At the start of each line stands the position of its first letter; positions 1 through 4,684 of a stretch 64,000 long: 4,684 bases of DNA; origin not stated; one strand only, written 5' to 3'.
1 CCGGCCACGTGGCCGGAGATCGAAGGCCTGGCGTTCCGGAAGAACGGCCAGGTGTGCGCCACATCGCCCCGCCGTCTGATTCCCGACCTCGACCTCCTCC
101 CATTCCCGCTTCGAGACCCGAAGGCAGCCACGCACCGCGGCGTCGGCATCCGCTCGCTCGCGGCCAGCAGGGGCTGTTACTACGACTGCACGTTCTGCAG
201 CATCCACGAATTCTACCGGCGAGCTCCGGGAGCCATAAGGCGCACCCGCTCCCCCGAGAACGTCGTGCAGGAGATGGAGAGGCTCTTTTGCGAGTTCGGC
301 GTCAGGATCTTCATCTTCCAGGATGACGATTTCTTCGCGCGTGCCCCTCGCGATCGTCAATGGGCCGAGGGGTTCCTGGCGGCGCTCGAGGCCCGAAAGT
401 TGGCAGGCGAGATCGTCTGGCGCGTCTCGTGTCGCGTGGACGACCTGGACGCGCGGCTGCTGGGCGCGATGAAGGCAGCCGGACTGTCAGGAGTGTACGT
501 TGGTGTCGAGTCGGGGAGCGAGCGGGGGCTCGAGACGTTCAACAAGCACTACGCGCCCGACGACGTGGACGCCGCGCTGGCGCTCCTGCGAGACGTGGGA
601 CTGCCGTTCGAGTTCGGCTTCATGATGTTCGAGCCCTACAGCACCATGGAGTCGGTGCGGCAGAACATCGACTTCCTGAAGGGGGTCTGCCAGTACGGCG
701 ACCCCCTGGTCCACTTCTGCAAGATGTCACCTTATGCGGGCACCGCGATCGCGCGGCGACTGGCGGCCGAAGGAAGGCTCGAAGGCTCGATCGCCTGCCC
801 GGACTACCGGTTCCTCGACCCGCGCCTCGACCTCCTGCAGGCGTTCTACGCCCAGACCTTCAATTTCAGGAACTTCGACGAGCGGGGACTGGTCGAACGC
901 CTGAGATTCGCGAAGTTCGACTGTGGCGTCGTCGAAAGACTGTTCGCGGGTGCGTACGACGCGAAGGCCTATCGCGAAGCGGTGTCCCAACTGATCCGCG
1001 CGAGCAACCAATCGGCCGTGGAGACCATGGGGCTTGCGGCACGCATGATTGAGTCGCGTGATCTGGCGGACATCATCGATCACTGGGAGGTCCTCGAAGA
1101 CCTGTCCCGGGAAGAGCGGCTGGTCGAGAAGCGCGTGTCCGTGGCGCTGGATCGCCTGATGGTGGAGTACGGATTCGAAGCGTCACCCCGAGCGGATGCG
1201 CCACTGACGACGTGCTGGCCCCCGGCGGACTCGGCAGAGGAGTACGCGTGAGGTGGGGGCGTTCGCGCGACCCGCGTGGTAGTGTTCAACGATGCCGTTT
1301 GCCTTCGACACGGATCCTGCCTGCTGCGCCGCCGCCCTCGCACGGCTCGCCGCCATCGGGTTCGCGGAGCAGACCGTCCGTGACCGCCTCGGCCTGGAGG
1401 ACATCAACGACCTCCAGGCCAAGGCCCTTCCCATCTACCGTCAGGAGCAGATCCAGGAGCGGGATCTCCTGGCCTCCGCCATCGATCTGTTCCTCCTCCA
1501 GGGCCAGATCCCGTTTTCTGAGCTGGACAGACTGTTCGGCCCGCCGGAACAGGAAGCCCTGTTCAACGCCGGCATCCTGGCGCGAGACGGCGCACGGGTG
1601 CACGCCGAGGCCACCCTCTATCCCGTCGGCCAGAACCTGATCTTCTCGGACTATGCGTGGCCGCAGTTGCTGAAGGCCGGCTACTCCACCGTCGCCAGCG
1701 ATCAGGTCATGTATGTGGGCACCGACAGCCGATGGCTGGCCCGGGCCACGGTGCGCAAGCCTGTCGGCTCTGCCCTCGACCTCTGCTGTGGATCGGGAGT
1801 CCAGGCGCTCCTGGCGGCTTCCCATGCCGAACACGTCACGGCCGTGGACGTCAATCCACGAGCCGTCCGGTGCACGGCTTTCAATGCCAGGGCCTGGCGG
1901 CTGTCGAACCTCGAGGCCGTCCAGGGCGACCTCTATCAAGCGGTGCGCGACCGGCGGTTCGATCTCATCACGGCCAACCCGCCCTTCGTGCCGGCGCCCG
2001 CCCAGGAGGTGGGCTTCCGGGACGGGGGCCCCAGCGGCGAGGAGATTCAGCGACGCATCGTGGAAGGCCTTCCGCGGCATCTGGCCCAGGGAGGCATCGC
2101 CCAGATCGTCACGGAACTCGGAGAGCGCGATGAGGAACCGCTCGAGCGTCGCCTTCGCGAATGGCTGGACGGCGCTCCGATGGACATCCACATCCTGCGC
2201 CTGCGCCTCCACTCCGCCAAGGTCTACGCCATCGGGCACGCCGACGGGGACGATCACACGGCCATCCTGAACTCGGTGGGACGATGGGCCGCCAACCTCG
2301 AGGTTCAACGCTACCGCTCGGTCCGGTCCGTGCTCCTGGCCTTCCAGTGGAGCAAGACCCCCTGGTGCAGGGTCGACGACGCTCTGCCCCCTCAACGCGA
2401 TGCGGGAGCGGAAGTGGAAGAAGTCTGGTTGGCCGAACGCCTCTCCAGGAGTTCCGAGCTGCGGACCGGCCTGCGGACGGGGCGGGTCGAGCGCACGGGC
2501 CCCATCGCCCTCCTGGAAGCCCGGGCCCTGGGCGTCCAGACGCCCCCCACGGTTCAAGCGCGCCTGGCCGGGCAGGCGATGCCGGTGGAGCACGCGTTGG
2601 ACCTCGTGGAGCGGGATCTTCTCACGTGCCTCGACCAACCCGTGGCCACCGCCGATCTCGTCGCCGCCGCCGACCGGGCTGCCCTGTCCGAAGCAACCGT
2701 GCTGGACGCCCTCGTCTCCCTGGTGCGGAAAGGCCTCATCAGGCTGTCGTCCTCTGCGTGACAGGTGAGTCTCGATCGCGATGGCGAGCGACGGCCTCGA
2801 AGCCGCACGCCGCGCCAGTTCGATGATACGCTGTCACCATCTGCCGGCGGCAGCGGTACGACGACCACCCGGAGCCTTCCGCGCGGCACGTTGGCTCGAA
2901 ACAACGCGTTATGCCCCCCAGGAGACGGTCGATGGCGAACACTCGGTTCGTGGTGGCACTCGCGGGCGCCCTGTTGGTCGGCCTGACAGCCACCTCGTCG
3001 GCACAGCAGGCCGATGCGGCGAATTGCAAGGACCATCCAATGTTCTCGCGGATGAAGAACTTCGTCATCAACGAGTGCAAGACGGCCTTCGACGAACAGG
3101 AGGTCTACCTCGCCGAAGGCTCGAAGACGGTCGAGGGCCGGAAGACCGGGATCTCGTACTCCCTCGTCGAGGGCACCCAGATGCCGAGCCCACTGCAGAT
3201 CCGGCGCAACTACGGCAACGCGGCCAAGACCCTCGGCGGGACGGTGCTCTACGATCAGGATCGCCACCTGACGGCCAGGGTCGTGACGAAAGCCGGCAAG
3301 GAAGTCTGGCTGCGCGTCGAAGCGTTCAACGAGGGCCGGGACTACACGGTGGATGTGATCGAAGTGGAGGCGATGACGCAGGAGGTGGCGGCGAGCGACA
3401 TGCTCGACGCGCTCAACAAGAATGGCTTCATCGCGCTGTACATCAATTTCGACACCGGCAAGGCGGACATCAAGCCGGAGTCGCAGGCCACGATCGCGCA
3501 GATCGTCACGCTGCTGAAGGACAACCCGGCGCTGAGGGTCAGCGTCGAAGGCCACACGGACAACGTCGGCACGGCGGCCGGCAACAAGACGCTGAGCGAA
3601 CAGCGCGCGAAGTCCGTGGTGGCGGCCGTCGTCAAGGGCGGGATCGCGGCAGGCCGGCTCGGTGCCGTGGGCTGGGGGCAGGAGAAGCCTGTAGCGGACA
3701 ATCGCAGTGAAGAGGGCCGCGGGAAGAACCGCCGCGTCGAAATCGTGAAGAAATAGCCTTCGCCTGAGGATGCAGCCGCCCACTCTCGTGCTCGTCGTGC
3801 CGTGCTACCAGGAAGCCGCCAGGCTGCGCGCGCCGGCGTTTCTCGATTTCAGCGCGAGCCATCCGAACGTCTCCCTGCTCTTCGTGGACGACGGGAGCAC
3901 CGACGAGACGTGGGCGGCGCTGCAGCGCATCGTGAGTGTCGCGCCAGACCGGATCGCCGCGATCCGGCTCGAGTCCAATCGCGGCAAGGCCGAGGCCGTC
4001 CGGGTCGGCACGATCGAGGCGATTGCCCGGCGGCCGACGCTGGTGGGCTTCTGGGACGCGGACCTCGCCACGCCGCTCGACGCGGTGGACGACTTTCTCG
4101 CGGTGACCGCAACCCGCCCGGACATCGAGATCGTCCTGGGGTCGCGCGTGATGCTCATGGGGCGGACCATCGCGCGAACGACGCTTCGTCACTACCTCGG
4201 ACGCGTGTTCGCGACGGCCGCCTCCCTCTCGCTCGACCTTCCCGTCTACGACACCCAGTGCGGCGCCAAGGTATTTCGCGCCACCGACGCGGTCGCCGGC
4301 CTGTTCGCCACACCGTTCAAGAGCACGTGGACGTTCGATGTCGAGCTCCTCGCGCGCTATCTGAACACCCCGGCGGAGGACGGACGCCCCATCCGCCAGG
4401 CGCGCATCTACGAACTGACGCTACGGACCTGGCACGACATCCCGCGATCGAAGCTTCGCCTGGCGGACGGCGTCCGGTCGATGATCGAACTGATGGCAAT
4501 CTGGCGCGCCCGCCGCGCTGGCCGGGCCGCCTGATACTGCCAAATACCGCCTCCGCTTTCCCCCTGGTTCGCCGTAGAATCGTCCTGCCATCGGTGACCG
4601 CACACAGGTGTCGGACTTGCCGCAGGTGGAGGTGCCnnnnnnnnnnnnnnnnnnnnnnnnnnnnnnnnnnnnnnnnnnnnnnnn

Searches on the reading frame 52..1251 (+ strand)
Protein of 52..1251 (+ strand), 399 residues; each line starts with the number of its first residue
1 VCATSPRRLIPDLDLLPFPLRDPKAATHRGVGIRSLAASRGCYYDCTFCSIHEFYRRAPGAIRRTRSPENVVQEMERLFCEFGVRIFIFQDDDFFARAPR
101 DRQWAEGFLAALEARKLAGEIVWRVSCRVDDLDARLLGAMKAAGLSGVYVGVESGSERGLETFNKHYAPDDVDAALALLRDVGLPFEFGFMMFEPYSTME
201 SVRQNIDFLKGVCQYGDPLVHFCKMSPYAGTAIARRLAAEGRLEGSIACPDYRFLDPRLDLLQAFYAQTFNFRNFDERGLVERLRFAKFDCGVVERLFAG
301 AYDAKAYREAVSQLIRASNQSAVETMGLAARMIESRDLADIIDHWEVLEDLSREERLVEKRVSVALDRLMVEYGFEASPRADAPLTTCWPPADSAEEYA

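Call 39: search_protein_families(library=pfam, proteins=[window:52-1251:+], max_evalue=0.00001)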
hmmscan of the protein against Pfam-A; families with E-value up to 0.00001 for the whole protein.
window:52-1251:+ (399 aa): 1 family
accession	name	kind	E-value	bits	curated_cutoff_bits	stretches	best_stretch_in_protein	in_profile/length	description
PF04055.27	Radical_SAM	-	1.7e-18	67.8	29.5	1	39-209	4-166/166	Radical SAM superfamily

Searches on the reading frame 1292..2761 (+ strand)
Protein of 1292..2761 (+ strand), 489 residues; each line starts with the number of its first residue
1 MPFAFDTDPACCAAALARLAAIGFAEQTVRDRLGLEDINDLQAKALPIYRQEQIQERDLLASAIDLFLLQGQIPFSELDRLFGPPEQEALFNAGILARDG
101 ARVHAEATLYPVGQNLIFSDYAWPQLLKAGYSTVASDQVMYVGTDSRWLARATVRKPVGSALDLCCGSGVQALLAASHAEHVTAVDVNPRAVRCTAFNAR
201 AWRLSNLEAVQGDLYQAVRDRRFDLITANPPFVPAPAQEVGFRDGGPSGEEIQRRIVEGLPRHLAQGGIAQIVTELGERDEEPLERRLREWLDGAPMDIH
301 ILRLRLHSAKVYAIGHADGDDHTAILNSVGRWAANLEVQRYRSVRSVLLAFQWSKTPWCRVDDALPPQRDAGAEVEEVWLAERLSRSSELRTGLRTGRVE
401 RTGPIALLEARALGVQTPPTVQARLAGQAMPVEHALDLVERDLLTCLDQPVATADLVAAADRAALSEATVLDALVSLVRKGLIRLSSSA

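Call 39: search_protein_families(library=pfam, proteins=[window:1292-2761:+], max_evalue=0.00001)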
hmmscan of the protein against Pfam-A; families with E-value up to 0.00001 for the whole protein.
window:1292-2761:+ (489 aa): 7 families
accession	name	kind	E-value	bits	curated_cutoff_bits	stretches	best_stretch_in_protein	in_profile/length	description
PF05175.20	MTS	-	5.7e-17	62.3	23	1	147-286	21-152/170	Methyltransferase small domain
PF13649.12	Methyltransf_25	-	1.8e-09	38.6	27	1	162-229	2-71/97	Methyltransferase domain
PF09445.16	Methyltransf_15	-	8.4e-07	29.1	22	1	161-229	4-73/165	RNA cap guanine-N2 methyltransferase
PF13847.12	Methyltransf_31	-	9.2e-07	29.1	27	1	161-232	7-84/145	Methyltransferase domain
PF03602.21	Cons_hypoth95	-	1e-06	29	24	1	160-233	44-124/182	Conserved hypothetical protein 95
PF08241.18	Methyltransf_11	-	1.8e-06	28.9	21.2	1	162-229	1-67/95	Methyltransferase domain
PF06325.19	PrmA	-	4.8e-06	26.7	22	1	155-229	159-233/296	Ribosomal protein L11 methyltransferase (PrmA)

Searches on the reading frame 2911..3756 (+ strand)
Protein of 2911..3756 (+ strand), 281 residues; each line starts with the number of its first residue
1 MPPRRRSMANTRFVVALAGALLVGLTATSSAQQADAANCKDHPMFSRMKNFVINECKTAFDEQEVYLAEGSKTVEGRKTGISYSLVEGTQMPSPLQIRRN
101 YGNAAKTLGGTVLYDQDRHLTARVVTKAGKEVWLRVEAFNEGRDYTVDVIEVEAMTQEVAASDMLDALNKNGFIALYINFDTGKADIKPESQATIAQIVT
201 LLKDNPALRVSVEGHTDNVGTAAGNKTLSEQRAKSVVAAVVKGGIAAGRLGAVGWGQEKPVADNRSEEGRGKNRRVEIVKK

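Call 39: search_protein_families(library=pfam, proteins=[window:2911-3756:+], max_evalue=0.00001)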
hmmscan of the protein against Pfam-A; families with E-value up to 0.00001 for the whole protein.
window:2911-3756:+ (281 aa): 2 families
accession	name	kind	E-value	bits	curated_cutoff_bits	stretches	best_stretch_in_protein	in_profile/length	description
PF00691.25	OmpA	-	1.6e-24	86.5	27.2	1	180-274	2-98/98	OmpA family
PF05359.17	DUF748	-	2e-06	26.6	50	0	177-219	880-922/1037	Domain of Unknown Function (DUF748)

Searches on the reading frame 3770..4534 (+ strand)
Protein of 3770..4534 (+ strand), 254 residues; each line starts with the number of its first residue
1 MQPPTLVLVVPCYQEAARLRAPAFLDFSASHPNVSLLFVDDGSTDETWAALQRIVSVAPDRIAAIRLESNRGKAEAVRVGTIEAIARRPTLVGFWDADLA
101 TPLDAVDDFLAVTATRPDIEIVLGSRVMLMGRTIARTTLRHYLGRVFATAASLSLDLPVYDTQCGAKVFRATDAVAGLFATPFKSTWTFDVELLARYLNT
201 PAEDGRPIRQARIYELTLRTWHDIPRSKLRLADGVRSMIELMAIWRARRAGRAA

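Call 39: search_protein_families(library=pfam, proteins=[window:3770-4534:+], max_evalue=0.00001)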
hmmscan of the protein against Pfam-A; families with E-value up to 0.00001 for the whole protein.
window:3770-4534:+ (254 aa): 2 families
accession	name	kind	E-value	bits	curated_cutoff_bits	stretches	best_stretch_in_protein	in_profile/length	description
PF00535.33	Glycos_transf_2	-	1.7e-13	51.3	23.3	1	8-170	2-160/168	Glycosyl transferase family 2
PF13641.12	Glyco_tranf_2_3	-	3.5e-06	27.6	27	1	4-145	2-142/230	Glycosyltransferase like family 2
